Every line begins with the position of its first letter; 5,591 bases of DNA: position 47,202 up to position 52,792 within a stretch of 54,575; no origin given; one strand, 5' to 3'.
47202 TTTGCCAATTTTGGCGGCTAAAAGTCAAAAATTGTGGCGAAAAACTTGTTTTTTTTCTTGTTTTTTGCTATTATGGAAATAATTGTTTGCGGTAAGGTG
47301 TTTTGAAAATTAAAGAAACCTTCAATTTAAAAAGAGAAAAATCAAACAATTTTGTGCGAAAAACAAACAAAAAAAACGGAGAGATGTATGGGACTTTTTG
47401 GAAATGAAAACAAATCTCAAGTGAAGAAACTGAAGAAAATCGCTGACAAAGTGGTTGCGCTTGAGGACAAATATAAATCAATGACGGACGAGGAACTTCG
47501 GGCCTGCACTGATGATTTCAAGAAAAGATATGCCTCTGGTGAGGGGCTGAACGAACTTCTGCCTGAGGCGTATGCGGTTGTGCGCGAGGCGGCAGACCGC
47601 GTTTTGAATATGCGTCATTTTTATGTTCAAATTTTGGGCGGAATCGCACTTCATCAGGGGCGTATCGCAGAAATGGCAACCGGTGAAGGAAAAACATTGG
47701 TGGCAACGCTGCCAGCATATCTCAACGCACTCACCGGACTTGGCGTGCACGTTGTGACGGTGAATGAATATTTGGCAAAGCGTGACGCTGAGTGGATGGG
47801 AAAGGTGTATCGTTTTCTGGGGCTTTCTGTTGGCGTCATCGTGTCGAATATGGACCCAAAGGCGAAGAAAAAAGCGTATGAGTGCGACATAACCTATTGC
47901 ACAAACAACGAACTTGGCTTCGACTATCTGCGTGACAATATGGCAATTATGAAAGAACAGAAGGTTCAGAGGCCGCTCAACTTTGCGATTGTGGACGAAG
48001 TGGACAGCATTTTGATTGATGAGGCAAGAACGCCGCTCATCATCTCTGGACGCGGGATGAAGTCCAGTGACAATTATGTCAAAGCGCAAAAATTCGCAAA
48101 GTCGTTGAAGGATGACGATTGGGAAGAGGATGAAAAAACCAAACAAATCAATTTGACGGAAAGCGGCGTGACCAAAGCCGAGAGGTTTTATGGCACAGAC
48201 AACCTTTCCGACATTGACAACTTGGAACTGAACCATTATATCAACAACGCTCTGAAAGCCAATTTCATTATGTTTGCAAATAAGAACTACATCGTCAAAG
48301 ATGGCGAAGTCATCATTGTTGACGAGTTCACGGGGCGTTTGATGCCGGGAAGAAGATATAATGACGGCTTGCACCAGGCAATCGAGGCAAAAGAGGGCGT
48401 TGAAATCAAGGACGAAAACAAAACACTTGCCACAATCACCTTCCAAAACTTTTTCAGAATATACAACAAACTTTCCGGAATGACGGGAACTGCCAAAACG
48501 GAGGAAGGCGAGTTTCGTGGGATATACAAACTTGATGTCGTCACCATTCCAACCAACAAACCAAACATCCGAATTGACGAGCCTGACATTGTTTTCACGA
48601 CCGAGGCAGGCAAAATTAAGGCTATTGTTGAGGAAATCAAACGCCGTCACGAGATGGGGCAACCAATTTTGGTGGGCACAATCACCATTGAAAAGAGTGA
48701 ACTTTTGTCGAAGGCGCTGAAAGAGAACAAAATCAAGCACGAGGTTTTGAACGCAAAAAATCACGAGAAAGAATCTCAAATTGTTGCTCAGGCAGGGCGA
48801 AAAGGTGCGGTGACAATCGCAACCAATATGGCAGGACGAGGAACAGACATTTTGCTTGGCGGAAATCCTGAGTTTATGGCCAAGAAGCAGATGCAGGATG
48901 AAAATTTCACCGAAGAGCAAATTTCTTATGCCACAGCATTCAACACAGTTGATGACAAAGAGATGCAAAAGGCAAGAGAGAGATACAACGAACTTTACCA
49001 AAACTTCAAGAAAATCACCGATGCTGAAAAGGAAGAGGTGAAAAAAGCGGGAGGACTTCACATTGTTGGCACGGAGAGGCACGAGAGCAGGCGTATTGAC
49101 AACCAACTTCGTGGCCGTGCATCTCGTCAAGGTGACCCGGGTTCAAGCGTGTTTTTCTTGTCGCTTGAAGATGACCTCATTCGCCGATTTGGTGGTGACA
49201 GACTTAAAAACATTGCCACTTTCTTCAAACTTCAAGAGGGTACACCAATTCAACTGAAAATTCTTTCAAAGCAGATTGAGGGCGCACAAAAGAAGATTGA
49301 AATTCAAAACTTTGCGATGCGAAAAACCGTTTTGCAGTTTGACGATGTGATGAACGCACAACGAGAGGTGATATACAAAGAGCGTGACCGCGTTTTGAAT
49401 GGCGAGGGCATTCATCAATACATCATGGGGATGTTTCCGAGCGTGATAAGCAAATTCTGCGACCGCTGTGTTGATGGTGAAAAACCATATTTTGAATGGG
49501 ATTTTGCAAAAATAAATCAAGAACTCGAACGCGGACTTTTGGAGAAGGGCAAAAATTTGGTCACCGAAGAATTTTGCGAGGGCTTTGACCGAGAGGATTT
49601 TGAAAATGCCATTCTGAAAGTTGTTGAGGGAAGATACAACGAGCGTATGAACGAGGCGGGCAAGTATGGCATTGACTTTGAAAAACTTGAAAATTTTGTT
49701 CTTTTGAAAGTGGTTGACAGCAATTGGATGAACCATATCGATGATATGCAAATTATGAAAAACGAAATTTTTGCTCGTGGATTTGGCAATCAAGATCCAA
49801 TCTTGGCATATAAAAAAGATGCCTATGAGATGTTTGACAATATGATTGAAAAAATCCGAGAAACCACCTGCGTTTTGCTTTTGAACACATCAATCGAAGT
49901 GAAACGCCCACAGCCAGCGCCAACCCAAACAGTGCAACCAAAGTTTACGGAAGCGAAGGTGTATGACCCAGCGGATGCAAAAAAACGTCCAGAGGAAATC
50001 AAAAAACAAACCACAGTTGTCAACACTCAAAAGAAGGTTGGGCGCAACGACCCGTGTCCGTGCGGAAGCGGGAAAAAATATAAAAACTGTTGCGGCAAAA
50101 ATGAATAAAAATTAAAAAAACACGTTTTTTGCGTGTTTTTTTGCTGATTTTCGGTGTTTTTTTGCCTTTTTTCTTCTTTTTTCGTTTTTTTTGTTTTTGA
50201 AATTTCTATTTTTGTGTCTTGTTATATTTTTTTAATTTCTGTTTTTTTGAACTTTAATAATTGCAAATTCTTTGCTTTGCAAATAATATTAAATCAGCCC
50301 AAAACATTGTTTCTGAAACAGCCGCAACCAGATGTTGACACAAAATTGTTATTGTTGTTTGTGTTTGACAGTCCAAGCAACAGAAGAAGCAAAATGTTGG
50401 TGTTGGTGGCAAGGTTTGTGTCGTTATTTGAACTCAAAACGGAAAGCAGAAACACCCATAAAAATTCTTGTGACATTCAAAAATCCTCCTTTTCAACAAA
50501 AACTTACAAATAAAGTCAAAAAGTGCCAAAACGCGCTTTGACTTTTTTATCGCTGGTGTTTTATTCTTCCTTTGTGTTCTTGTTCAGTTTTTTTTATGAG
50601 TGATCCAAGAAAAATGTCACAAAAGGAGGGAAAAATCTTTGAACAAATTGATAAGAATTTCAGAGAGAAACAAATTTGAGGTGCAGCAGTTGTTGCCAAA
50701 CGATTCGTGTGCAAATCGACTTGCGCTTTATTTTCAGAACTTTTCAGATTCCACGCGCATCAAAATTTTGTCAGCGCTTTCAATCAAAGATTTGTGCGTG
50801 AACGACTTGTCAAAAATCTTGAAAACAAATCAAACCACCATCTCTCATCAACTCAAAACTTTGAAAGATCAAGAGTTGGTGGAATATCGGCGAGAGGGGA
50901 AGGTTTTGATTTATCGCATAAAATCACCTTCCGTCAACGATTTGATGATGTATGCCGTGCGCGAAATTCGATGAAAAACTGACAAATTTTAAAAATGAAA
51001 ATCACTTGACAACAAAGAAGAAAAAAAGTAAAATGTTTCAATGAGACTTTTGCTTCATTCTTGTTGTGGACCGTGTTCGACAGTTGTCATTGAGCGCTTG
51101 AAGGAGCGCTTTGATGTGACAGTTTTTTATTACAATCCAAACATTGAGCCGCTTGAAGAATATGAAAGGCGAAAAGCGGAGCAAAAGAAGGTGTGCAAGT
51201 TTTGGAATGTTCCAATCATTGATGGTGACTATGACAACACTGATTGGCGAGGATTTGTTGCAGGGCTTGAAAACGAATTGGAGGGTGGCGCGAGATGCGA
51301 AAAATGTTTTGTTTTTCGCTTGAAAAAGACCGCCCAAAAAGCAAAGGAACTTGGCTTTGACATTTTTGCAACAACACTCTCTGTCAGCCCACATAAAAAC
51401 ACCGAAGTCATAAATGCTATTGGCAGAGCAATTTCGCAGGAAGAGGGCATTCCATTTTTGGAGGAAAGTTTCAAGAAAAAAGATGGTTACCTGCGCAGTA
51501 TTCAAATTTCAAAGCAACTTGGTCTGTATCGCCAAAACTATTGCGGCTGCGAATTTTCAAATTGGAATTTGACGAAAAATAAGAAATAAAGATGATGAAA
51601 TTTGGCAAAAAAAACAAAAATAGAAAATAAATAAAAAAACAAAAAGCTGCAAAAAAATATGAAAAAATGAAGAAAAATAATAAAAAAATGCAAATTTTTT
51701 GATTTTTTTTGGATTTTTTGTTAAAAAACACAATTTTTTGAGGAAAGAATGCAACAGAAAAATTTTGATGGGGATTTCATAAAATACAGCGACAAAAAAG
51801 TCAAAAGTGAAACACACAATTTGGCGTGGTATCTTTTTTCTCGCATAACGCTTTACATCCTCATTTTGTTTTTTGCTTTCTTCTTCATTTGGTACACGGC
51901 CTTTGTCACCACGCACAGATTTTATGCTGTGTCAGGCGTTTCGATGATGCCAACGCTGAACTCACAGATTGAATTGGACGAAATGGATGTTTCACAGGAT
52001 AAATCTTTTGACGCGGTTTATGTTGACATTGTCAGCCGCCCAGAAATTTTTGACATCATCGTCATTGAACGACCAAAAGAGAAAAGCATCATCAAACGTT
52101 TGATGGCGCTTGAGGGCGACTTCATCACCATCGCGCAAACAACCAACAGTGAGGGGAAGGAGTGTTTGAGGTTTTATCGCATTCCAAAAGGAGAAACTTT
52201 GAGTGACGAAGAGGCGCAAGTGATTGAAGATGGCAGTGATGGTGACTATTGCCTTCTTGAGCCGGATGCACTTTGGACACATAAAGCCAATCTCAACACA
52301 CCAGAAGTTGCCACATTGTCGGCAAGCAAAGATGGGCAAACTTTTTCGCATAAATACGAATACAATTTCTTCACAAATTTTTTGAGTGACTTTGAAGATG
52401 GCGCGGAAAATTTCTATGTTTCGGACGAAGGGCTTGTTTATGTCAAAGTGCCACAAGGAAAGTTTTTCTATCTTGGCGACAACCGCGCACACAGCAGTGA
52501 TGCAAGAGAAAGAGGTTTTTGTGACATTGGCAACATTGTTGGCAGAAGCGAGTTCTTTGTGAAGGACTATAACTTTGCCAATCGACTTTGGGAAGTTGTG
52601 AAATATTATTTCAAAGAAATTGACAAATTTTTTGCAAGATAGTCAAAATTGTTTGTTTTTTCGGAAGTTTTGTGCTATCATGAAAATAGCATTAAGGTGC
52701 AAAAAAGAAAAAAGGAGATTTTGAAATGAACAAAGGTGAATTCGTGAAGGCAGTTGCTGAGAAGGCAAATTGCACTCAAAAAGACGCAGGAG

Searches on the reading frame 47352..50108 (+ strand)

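Call 97: search_protein_families(library=pfam, proteins=[window:47352-50108:+], max_evalue=0.00001)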
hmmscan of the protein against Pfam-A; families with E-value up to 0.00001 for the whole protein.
window:47352-50108:+ (918 aa): 6 families
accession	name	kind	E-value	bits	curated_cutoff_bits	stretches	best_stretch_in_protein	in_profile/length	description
PF07517.20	SecA_DEAD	-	8.9e-133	442.4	24.6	1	15-389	4-290/290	SecA DEAD-like domain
PF21090.3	P-loop_SecA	-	2.7e-90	301.9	27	1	404-630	1-205/205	SecA P-loop domain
PF07516.18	SecA_SW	-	4.6e-56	190.5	26.7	1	632-845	1-198/200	SecA Wing and Scaffold domain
PF01043.26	SecA_PP_bind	-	3.1e-39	134.4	23.5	1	238-345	2-110/110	SecA preprotein cross-linking domain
PF02810.21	SEC-C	-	1.9e-09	37.6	20.4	1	898-916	1-19/19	SEC-C motif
PF00270.35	DEAD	-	3e-08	34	26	1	105-223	18-132/167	DEAD/DEAH box helicase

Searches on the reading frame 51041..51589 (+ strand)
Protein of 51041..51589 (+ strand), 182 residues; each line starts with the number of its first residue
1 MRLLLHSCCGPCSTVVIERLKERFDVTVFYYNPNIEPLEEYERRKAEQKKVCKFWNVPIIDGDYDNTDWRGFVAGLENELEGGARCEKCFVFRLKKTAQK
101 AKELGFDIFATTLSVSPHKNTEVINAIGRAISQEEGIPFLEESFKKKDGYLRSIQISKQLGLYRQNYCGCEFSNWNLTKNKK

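Call 97: search_protein_families(library=pfam, proteins=[window:51041-51589:+], max_evalue=0.00001)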
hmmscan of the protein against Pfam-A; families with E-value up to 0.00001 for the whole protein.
window:51041-51589:+ (182 aa): 1 family
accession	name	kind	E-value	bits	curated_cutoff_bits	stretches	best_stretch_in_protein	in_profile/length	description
PF02677.20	QueH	-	9.3e-70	234.7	23.5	1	3-174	1-173/175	Epoxyqueuosine reductase QueH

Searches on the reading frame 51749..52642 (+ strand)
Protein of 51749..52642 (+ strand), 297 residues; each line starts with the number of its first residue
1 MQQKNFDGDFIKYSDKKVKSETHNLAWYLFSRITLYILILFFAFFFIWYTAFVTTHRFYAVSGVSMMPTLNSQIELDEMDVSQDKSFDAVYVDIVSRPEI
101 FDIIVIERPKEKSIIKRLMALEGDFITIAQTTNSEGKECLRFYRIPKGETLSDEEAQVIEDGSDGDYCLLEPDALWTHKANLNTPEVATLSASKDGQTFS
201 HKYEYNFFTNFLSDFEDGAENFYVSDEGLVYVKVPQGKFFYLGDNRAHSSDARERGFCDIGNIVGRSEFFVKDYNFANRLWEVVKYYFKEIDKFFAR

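Call 97: search_protein_families(library=pfam, proteins=[window:51749-52642:+], max_evalue=0.00001)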
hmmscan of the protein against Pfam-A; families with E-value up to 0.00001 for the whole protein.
window:51749-52642:+ (297 aa): 1 family
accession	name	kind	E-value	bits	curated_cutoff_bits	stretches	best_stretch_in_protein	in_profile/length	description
PF10502.14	Peptidase_S26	-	5.3e-21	75.7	22.9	1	37-270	5-166/168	Signal peptidase, peptidase S26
